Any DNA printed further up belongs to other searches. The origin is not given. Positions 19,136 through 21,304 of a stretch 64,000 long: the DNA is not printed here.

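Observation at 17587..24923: Five-gene translationally coupled operon (SAP/Tudor-like, BrxL-like Lon, GHKL ATPase, two unknowns): candidate undescribed defence system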

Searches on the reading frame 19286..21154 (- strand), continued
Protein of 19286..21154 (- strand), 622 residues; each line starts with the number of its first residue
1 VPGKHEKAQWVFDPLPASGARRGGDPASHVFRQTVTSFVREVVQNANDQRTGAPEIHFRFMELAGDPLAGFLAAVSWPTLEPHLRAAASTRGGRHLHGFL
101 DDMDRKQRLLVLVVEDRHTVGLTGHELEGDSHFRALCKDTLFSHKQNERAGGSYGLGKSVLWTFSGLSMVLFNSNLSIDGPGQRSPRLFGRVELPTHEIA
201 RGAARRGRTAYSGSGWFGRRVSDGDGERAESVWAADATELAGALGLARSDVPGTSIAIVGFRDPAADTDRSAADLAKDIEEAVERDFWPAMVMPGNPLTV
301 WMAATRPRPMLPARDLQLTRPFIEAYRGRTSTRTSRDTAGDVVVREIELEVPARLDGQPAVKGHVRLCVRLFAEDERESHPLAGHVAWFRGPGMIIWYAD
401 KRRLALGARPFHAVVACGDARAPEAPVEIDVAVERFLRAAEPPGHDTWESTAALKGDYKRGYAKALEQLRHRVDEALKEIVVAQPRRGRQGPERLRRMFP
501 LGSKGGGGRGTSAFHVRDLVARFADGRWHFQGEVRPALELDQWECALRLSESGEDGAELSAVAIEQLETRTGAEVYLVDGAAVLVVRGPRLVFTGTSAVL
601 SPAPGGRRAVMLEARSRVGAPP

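Call 55: search_protein_families(library=padloc, alignment_id=A6, max_evalue=0.00001)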
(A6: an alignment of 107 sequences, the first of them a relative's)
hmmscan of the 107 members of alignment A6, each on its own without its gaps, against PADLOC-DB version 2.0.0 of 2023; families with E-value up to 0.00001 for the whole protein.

A. member 1, L006:7795-8616:- (274 aa): 1 family
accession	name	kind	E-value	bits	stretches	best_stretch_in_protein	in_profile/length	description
PDLC01653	2OG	-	9.4e-11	40.4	1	161-236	6-64/81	"CAS-I,CAS-II,CAS-III,CAS-IV,CAS-V,CAS-VI; associated"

B. families by the number of members that match (of 107 scanned): 382 families (the first 25 are shown)
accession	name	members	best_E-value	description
PDLC02707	PbeA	6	1.6e-41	PbeA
PDLC02704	PbeA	4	3.1e-30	PbeA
PDLC03659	mREase_IV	3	5.6e-105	Type IV methyl-directed restriction enzyme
PDLC02870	DpdF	3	1.1e-84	DpdF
PDLC02649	DrmMII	3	2e-55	DrmMII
PDLC02706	PbeA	3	1e-14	PbeA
PDLC04556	PDC-M27C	3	1.7e-09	-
PDLC03928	PsyrT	2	6.1e-277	-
PDLC02621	DrmD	2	1.5e-210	DrmD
PDLC02842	DpdE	2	4e-155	DpdE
PDLC02572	DrmA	2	4.5e-143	DrmA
PDLC02632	DrmD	2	5.3e-134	DrmD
PDLC02653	DrmMII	2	1.4e-129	DrmMII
PDLC03361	MTase_II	2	1.1e-128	Type II methyltransferase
PDLC00633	ZorD1|ZorD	2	5.4e-128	"SWI2/SNF2 helicase, Mrr-like nuclease"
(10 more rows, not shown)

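Call 57: search_protein_families(library=pfam, alignment_id=A6, max_evalue=0.00001)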
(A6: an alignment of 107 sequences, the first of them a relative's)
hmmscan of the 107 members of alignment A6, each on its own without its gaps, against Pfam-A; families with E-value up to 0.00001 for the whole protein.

A. member 1, L006:7795-8616:- (274 aa): 1 family
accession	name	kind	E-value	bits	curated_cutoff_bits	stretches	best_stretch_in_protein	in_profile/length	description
PF13640.12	2OG-FeII_Oxy_3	-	3.2e-15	57.3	27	1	162-257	7-98/98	2OG-Fe(II) oxygenase superfamily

B. families by the number of members that match (of 107 scanned): 138 families (the first 25 are shown)
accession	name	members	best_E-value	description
PF04851.21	ResIII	8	1.3e-39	Type III restriction enzyme, res subunit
PF00271.37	Helicase_C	6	3.3e-21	Helicase conserved C-terminal domain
PF00270.35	DEAD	5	3.7e-22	DEAD/DEAH box helicase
PF18766.7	SWI2_SNF2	3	1e-69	SWI2/SNF2 ATPase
PF00145.23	DNA_methylase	2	1e-82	C-5 cytosine-specific DNA methylase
PF00176.29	SNF2-rel_dom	2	3.5e-76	SNF2-related domain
PF00069.31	Pkinase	2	1.1e-40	Protein kinase domain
PF13091.12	PLDc_2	2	2.2e-40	PLD-like domain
PF07714.23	PK_Tyr_Ser-Thr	2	4.9e-29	Protein tyrosine and serine/threonine kinase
PF13173.12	AAA_14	2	3.2e-23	AAA domain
PF12833.13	HTH_18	2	1.2e-22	Helix-turn-helix domain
PF01637.24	ATPase_2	2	4e-15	ATPase domain predominantly from Archaea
PF00165.29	HTH_AraC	2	1.6e-14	Bacterial regulatory helix-turn-helix proteins, AraC family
PF13191.12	AAA_16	2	8.9e-09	AAA ATPase domain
PF00750.26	tRNA-synt_1d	1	3.9e-102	tRNA synthetases class I (R), catalytic domain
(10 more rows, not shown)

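Call 67: search_protein_families(library=padloc, proteins=[L042:3972-5900:-, L042:2890-3969:-, L042:2112-2897:-, L037:3965-5914:+, L037:5917-6954:+, L037:6950-7654:+, L040:15831-17843:-, L040:14752-15825:-, L040:13955-14752:-, L043:11875-12912:+], max_evalue=0.01)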
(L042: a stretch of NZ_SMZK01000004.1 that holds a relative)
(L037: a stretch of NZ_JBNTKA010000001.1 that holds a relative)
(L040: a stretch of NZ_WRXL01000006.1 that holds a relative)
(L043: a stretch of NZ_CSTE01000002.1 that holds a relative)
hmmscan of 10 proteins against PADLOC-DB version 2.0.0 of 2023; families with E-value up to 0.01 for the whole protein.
L042:3972-5900:- (643 aa): 1 family
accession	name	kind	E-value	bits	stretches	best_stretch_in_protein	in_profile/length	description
PDLC04582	PDC-M33A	-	9.1e-37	125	1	47-462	31-385/627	-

L042:2890-3969:- (360 aa): 0 families

L042:2112-2897:- (262 aa): 4 families
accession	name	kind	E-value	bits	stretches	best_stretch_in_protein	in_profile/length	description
PDLC04586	PDC-M33C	-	5e-16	56.9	1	65-196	62-192/247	-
PDLC04584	PDC-M33C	-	5.7e-07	27.3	1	69-151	67-153/250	-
PDLC04585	PDC-M33C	-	0.00051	17.7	1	82-153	81-160/346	-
PDLC04587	PDC-M33C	-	0.0014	16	1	81-184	77-183/312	-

L037:3965-5914:+ (650 aa): 1 family
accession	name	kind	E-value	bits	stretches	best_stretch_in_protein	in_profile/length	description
PDLC04582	PDC-M33A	-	7.5e-28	95.5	1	38-548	30-457/627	-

L037:5917-6954:+ (346 aa): 0 families

L037:6950-7654:+ (235 aa): 1 family
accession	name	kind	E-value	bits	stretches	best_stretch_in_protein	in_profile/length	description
PDLC04586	PDC-M33C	-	2.9e-12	44.6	1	80-226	79-238/247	-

L040:15831-17843:- (671 aa): 1 family
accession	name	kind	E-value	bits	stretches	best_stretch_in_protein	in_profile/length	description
PDLC04582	PDC-M33A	-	4.2e-24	83.2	1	41-315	30-276/627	-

L040:14752-15825:- (358 aa): 0 families

L040:13955-14752:- (266 aa): 1 family
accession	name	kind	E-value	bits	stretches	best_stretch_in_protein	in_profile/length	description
PDLC04586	PDC-M33C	-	9.4e-11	39.7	1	70-252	56-237/247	-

L043:11875-12912:+ (346 aa): 0 families

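Call 82: list_cluster_members(proteins=[P0001, P0121, P0122, P0123])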
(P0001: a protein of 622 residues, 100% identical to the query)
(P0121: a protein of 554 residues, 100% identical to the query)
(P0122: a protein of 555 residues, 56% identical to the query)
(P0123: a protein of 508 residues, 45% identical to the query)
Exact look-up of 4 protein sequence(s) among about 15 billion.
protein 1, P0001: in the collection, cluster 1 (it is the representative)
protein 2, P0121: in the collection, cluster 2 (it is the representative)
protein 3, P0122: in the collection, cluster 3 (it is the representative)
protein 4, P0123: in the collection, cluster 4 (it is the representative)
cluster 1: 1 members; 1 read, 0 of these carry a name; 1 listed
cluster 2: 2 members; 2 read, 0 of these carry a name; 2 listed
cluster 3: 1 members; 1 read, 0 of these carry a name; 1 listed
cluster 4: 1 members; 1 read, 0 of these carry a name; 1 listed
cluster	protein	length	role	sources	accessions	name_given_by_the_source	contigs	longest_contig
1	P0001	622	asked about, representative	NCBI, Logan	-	-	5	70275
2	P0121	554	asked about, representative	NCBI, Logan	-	-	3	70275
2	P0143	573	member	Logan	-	-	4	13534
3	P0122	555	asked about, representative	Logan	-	-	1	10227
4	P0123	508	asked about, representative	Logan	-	-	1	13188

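Call 91: find_related_loci(query=A1, collection=viral_contigs, flank=10000)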
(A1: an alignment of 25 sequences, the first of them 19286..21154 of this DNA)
Query A1 (622 aa) in viral_contigs; peptide patterns used: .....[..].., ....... (x = any residue, [..] = any of these).
60 stretches matched a pattern, but none encodes a relative of the query by tblastn (E <= 1e-3).
